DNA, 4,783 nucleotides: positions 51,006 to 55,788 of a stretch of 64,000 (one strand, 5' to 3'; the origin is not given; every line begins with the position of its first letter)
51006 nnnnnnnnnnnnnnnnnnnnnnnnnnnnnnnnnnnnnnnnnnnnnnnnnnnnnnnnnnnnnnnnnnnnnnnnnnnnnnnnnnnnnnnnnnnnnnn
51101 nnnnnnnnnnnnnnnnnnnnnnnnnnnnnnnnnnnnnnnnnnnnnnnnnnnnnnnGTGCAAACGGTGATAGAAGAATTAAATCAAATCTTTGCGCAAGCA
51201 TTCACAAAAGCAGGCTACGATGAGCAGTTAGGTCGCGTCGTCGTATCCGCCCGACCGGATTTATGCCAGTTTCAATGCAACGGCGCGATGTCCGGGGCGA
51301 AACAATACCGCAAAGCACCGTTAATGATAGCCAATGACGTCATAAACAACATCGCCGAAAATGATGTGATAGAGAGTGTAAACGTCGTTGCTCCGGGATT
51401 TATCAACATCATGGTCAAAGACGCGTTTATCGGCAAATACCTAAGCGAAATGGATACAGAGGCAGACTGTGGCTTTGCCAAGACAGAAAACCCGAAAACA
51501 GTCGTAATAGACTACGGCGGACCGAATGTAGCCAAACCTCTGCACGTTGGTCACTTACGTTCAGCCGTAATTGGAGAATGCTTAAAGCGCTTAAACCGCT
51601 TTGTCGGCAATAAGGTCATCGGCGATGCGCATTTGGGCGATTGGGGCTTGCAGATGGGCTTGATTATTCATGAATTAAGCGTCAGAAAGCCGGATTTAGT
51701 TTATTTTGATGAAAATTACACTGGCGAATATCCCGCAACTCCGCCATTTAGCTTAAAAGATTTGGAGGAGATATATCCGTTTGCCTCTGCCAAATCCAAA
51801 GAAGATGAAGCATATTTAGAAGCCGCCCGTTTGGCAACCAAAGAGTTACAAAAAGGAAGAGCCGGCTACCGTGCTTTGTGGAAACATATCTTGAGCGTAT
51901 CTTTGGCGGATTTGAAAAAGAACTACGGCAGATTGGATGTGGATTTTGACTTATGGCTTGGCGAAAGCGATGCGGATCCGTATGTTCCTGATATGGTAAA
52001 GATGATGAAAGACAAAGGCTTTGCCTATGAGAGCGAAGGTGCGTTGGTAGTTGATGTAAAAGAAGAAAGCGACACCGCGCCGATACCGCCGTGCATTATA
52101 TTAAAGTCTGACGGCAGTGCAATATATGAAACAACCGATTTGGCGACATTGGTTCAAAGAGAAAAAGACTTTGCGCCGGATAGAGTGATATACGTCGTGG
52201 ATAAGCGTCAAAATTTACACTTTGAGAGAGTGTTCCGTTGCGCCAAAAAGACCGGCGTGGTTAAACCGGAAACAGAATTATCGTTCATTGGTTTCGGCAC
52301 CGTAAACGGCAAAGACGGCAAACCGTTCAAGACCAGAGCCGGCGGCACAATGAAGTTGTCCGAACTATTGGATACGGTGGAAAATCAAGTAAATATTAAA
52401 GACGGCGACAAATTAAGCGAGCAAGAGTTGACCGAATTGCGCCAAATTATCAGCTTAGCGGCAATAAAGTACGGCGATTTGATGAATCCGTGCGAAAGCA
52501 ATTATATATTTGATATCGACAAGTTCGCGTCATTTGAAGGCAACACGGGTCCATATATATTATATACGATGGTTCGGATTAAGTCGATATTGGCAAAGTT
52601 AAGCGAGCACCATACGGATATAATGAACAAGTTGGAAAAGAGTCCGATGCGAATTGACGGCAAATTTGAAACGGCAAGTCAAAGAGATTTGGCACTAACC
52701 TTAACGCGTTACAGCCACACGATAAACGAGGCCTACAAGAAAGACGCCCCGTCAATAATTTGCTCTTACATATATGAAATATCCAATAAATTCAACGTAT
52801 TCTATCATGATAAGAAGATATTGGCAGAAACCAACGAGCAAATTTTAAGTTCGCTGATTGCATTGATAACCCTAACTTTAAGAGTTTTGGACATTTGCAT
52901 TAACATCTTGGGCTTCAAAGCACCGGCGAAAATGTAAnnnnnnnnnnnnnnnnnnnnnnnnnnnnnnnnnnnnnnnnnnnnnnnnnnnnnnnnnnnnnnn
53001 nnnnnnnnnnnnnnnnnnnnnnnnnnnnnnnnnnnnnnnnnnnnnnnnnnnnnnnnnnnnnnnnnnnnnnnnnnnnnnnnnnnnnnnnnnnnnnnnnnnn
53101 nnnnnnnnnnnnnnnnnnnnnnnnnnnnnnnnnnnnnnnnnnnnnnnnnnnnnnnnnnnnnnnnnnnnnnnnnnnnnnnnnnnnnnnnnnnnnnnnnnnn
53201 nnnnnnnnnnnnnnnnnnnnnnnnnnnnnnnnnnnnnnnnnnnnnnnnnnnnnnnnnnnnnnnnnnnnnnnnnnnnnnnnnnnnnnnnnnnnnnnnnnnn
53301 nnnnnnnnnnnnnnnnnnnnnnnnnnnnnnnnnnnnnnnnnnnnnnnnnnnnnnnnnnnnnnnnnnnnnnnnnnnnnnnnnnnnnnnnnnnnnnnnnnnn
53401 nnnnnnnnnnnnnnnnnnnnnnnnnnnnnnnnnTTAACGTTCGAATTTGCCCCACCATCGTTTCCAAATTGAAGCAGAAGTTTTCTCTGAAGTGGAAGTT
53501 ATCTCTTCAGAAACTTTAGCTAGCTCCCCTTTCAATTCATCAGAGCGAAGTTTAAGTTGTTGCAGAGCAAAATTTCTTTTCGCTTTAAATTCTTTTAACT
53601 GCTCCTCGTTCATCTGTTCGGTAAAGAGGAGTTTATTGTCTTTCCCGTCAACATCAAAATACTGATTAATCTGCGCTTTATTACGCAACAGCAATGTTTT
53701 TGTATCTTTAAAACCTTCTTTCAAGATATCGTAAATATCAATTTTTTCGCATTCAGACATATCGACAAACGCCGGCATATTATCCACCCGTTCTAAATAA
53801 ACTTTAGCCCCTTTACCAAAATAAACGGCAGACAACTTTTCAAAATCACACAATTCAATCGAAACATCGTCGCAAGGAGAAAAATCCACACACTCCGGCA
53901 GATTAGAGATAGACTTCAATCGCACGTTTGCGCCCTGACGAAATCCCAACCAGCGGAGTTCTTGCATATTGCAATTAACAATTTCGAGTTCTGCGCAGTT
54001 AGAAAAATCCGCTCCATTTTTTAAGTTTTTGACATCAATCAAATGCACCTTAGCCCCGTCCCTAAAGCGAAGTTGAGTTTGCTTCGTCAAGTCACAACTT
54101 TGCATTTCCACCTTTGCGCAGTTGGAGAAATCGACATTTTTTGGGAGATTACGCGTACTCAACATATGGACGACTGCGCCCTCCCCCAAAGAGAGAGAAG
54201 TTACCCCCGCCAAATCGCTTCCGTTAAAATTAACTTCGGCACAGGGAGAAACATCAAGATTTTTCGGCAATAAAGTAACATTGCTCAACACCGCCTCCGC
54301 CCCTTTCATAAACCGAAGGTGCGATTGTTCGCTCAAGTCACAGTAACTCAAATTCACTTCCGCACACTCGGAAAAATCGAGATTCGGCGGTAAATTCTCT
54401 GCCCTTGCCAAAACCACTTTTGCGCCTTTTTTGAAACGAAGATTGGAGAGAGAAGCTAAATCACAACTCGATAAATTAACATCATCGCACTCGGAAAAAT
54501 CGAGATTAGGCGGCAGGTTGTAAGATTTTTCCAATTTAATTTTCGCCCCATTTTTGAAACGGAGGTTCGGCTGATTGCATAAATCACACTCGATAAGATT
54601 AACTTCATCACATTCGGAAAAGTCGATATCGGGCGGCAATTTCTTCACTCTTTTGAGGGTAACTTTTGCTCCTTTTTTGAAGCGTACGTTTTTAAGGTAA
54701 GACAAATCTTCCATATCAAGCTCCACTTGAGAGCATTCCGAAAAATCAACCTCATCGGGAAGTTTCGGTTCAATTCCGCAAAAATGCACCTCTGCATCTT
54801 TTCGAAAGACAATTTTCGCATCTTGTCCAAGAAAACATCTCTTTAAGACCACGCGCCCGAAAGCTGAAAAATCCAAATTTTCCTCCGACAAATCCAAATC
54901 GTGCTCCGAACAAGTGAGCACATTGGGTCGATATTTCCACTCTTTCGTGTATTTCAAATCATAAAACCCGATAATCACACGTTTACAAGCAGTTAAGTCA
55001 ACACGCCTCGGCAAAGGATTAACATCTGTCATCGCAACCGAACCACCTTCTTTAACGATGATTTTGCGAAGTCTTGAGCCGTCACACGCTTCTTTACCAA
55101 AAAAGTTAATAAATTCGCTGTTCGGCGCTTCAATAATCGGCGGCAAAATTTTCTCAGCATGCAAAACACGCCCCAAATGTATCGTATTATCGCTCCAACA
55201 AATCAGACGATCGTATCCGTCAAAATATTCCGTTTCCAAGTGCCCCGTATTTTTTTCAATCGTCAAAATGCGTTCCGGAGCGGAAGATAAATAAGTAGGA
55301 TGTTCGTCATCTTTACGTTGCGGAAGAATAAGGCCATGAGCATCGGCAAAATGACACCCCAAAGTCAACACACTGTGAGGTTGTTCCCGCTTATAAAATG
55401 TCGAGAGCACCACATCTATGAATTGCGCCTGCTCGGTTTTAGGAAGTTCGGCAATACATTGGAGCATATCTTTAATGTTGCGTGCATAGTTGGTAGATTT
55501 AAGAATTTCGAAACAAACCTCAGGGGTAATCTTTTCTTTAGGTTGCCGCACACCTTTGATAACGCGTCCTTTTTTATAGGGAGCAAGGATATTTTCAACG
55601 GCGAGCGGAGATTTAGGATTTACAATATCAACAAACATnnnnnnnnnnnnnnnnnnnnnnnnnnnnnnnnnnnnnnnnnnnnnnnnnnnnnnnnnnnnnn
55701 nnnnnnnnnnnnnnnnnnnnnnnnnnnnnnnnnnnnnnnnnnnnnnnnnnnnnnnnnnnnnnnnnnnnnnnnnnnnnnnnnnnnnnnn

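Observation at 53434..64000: Head-to-tail array of six family members, the first three packed with 5-nt gaps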

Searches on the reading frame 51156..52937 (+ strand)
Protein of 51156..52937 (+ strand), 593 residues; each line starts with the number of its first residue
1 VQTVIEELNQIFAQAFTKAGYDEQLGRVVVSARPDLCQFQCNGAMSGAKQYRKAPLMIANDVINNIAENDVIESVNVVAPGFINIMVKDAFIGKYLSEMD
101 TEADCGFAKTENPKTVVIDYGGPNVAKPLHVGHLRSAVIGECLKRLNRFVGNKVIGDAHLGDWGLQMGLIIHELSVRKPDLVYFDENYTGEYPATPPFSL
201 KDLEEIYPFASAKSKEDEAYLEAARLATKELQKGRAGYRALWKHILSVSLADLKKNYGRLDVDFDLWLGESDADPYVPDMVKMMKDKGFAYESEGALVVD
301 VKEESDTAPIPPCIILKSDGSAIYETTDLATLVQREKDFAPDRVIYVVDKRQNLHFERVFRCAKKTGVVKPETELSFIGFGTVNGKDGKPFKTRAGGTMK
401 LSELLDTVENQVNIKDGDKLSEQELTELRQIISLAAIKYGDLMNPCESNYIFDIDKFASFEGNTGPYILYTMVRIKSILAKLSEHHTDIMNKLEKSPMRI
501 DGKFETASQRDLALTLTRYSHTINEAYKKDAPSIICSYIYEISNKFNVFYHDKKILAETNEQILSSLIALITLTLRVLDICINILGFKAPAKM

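Call 7: search_protein_families(library=ncbifam, proteins=[window:51156-52937:+], max_evalue=0.1)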
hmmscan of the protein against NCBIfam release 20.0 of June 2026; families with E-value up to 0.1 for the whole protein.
window:51156-52937:+ (593 aa): 7 families
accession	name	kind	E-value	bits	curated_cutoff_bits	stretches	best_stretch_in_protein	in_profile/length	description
TIGR00456.1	argS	equivalog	2.2e-115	386.2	261.65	1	5-593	2-569/569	arginine--tRNA ligase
NF002446.0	PRK01611.3-3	equivalog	2.4e-58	197.9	399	2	222-593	263-636/636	arginine--tRNA ligase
NF002447.0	PRK01611.3-4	equivalog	2.2e-49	168.4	460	2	341-593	359-613/613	arginine--tRNA ligase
NF045898.1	ArgS_rel_codon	equivalog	1.7e-08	34.4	340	1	28-154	31-150/327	ArgS-related anticodon-binding protein NrtL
TIGR00435.1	cysS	equivalog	0.0048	16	340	0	112-154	19-60/466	cysteine--tRNA ligase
NF000540.1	alt_ValS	exception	0.038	11.9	900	1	106-189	24-109/827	valine--tRNA ligase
TIGR00396.1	leuS_bact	equivalog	0.059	11.4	548.4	1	126-155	42-70/843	leucine--tRNA ligase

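Call 23: list_cluster_members(proteins=[window:51156-52937:+, window:59763-61304:-, window:53434-55638:-, P0021, P0033, P0085])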
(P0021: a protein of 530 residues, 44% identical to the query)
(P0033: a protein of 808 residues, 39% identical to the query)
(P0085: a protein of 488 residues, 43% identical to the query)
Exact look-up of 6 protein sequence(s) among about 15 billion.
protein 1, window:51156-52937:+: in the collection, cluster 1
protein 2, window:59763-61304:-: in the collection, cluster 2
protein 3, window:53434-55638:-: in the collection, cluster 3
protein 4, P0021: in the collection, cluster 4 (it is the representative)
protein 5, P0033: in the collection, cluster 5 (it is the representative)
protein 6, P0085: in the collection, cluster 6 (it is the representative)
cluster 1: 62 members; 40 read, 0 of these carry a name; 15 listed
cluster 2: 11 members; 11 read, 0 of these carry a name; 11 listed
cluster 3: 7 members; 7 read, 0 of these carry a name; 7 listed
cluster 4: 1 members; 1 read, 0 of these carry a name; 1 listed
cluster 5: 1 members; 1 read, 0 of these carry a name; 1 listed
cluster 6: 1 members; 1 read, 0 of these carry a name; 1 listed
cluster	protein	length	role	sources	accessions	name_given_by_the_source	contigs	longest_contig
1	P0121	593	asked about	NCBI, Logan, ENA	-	-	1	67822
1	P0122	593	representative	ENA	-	-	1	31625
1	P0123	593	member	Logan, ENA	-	-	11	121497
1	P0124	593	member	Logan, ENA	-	-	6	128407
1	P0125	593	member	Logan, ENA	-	-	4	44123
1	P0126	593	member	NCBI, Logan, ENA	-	-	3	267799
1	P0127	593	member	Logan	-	-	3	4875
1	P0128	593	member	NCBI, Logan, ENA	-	-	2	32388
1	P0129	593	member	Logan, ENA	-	-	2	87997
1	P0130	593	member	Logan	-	-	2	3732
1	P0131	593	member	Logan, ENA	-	-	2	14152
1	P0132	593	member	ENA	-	-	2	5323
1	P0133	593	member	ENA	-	-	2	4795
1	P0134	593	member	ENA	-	-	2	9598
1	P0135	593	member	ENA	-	-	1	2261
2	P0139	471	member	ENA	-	-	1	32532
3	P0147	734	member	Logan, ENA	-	-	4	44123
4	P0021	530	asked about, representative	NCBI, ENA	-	-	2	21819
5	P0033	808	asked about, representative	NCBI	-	-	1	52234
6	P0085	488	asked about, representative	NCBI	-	-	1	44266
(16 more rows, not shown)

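Call 27: find_encoding_contigs(protein=P0147, flank=10000, max_places=6)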
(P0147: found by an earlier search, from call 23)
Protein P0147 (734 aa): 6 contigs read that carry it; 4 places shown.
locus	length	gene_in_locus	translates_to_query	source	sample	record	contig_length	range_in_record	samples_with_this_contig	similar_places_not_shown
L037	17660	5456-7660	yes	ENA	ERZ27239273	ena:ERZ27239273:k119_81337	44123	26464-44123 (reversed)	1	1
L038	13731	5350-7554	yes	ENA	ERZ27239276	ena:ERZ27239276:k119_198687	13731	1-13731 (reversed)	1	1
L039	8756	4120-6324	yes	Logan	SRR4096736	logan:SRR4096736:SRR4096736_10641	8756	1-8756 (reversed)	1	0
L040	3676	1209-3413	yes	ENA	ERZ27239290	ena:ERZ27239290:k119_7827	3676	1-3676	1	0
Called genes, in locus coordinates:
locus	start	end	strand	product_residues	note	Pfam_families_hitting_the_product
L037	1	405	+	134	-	?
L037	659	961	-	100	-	PF13560:HTH_31 (faint)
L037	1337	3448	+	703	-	-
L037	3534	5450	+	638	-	-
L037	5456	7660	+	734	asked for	-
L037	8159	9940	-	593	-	PF03485:Arg_tRNA_synt_N, PF00750:tRNA-synt_1d, PF05746:DALR_1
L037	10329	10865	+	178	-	-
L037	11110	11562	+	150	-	-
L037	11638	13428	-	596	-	-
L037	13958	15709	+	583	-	-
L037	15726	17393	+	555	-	-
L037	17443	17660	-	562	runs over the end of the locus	PF01268:FTHFS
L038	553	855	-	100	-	PF13560:HTH_31 (faint)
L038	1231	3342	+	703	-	-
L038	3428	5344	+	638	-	-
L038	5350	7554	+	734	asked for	-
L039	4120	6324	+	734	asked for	-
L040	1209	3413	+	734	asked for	-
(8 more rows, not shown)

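Call 28: find_encoding_contigs(protein=P0139, flank=10000, max_places=4)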
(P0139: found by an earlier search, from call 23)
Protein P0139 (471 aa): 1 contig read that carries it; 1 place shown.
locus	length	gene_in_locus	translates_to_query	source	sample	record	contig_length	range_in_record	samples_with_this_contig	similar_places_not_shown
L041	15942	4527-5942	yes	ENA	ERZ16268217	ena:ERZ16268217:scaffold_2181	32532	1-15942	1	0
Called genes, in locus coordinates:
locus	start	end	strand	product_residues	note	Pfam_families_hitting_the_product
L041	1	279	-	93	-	?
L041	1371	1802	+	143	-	-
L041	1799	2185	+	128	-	-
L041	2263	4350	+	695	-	-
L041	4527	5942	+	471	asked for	-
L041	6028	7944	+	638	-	-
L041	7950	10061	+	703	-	-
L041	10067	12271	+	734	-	-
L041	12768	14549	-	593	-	PF03485:Arg_tRNA_synt_N, PF00750:tRNA-synt_1d, PF05746:DALR_1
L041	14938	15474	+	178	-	-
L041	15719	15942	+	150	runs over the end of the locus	-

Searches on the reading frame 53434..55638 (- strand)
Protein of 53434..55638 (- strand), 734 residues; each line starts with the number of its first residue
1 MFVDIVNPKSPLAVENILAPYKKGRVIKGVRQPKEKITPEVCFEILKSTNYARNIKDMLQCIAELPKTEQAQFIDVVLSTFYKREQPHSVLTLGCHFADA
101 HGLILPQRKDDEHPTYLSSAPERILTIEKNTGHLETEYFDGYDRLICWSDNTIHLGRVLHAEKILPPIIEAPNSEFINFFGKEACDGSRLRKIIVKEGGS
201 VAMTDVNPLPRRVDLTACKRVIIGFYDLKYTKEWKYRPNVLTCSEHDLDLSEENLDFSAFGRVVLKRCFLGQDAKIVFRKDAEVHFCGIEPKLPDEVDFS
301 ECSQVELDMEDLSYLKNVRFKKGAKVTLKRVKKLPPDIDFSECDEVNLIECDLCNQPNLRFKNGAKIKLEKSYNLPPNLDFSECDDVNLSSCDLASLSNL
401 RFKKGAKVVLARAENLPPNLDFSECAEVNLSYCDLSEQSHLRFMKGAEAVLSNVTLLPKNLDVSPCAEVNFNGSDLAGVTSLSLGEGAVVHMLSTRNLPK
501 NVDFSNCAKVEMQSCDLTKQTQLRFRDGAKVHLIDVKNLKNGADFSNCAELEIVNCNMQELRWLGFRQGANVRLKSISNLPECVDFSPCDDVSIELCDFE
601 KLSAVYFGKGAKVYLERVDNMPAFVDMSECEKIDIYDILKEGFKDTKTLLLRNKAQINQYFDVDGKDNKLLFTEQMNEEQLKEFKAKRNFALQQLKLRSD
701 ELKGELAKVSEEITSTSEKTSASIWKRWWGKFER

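Call 4: search_protein_families(library=pfam, proteins=[window:53434-55638:-], max_evalue=1)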
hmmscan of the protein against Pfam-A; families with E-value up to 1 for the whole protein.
window:53434-55638:- (734 aa): 4 families
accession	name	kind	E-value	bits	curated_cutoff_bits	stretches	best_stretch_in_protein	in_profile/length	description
PF18642.6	IMPa_helical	-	0.00011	23.1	26.7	0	489-531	3-42/109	Immunomodulating metalloprotease helical domain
PF22445.1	Ssol_1539-like_2nd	-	0.039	14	27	1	55-73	14-32/45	Ssol_1539-like, second domain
PF03388.20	Lectin_leg-like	-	0.042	13.7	24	0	496-555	140-198/230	Legume-like lectin family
PF19624.4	DUF6129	-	0.29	11.4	23.6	0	418-431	9-22/53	Family of unknown function (DUF6129)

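Call 7: search_protein_families(library=ncbifam, proteins=[window:53434-55638:-], max_evalue=0.1)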
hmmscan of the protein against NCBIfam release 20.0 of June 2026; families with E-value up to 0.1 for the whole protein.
window:53434-55638:- (734 aa): 0 families

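Call 45: search_protein_families(library=padloc, proteins=[window:53434-55638:-], max_evalue=0.01)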
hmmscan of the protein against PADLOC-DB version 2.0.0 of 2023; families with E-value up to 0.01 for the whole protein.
window:53434-55638:- (734 aa): 0 families
